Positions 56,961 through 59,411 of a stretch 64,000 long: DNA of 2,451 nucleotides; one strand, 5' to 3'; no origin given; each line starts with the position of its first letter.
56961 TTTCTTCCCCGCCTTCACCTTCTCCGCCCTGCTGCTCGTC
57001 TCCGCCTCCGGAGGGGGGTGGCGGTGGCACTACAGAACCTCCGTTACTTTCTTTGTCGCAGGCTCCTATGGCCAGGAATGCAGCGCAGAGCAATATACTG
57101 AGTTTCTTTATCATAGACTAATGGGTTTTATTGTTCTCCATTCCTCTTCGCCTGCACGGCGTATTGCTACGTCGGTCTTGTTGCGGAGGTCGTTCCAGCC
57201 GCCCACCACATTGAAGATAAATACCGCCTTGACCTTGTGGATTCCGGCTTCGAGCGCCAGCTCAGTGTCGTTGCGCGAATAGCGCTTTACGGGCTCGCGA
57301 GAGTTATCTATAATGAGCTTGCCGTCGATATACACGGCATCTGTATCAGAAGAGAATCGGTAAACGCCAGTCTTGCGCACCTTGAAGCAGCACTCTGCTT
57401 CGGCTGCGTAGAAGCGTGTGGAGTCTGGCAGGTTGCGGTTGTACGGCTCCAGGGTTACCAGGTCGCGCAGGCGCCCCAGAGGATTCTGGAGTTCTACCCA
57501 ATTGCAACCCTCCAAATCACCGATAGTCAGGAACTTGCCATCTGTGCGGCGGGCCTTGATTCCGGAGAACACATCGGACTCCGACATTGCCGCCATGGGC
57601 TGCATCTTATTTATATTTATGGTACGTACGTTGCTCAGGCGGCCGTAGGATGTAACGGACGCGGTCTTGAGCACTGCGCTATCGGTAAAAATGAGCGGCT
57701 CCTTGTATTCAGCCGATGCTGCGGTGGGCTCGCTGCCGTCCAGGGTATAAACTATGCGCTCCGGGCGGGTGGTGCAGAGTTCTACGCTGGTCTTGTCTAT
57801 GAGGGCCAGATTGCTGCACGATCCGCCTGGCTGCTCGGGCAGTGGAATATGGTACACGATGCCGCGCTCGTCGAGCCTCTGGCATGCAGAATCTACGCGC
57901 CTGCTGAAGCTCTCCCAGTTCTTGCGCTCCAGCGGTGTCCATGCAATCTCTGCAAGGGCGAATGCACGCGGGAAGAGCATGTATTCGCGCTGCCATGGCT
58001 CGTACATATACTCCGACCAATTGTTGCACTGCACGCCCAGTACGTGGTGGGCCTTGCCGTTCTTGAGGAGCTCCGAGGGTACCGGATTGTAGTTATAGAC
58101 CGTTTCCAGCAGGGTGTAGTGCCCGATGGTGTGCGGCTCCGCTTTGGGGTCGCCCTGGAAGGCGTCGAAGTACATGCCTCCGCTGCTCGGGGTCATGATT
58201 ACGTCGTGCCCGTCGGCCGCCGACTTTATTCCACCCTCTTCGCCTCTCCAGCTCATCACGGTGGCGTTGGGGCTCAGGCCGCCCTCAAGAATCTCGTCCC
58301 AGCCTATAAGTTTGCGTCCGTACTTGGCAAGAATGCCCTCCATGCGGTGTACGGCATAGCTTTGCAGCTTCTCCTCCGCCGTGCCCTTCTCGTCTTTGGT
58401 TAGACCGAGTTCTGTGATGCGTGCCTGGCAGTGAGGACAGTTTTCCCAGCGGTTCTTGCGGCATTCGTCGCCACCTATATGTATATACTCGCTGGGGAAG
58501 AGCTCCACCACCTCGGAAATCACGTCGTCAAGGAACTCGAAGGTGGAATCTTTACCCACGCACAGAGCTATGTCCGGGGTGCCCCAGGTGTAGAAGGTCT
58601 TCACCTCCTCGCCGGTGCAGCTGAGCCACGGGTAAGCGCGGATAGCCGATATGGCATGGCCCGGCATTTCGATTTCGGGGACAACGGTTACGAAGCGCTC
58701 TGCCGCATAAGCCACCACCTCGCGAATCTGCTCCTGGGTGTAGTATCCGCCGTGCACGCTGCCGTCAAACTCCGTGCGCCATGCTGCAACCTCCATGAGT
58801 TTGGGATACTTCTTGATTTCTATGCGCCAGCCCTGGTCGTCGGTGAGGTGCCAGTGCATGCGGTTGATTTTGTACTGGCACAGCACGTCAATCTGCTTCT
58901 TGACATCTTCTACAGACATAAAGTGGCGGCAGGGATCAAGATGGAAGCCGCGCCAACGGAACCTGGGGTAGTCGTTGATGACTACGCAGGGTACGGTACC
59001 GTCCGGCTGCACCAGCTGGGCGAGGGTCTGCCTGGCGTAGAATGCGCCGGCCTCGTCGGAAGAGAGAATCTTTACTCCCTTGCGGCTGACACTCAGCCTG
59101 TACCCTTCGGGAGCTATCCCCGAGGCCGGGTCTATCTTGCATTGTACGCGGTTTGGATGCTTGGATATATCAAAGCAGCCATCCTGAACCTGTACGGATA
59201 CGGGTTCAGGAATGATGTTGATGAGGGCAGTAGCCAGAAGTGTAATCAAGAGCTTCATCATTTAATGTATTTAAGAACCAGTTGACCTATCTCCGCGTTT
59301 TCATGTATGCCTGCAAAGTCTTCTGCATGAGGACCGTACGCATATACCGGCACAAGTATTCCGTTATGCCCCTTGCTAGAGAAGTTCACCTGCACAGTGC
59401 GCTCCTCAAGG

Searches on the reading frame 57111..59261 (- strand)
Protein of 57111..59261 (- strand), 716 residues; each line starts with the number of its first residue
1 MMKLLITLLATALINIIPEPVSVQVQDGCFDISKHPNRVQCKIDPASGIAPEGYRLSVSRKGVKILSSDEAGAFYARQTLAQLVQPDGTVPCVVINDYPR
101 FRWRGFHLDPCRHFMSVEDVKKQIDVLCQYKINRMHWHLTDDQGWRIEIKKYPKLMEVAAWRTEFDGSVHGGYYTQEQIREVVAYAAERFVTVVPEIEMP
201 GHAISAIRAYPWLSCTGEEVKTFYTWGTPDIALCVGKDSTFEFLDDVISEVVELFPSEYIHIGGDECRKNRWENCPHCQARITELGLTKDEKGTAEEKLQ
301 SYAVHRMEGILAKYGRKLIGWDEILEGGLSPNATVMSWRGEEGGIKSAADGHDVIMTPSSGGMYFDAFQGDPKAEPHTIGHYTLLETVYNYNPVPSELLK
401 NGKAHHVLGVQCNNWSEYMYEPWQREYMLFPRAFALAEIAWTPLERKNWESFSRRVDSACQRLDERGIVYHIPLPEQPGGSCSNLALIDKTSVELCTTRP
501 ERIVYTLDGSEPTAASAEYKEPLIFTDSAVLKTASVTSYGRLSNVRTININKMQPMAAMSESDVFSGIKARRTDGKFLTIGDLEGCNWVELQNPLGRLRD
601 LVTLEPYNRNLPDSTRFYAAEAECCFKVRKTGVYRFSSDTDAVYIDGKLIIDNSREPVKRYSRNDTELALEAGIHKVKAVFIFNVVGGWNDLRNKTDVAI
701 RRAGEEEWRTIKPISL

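Call 40: search_protein_families(library=pfam, proteins=[window:57111-59261:-], max_evalue=0.001)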
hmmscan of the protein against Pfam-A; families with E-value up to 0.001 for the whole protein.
window:57111-59261:- (716 aa): 5 families
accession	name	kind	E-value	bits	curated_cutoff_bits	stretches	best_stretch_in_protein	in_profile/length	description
PF00728.28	Glyco_hydro_20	-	1.8e-117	393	22.3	1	101-443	1-347/348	Glycosyl hydrolase family 20, catalytic domain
PF02838.20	Glyco_hydro_20b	-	1.5e-16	61.7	26.1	1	40-98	64-124/124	Glycosyl hydrolase family 20, domain 2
PF13290.12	CHB_HEX_C_1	-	4.6e-12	46.1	22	1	490-546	9-66/67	Chitobiase/beta-hexosaminidase C-terminal domain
PF13287.12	Fn3_assoc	-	1.3e-07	32.1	23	1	494-547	2-56/59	Fn3 associated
PF07691.17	PA14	-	3.4e-05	24.1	24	1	616-673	44-109/147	PA14 domain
